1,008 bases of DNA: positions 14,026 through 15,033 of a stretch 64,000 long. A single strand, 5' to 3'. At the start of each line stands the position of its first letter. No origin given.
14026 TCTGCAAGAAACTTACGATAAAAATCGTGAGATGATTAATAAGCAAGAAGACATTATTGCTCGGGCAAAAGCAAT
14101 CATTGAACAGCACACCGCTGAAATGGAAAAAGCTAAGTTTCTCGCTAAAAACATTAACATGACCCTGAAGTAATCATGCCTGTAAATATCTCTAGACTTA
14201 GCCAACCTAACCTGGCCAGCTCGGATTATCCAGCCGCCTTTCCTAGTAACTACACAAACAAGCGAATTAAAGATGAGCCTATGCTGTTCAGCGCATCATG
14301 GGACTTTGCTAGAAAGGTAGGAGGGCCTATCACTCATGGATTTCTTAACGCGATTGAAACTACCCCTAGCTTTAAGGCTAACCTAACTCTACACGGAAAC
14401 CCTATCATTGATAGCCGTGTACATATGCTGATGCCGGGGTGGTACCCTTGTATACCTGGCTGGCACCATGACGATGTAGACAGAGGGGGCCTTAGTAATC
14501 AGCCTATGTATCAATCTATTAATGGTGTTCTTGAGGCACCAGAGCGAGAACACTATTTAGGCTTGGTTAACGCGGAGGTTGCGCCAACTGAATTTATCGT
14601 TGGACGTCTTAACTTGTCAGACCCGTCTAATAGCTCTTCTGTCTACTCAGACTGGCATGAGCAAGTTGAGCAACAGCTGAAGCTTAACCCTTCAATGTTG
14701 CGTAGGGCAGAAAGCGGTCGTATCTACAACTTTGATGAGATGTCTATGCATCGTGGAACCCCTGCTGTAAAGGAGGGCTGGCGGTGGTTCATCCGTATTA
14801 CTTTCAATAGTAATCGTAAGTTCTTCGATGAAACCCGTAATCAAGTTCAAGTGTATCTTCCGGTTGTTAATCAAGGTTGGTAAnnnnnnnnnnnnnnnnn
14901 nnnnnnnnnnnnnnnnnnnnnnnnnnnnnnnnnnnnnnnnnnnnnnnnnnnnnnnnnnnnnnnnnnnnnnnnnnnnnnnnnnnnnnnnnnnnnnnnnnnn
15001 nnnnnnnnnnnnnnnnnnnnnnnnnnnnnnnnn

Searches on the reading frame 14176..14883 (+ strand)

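Call 40: search_protein_families(library=phrogs, proteins=[window:14176-14883:+], max_evalue=0.00001)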
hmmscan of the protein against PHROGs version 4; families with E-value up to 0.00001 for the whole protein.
window:14176-14883:+ (235 aa): 2 families
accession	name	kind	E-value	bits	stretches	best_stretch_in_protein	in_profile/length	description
phrog_1843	-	unknown function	3e-54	185.1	1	22-235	19-222/222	-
phrog_23363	-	unknown function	1.1e-08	36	1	182-235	18-73/73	-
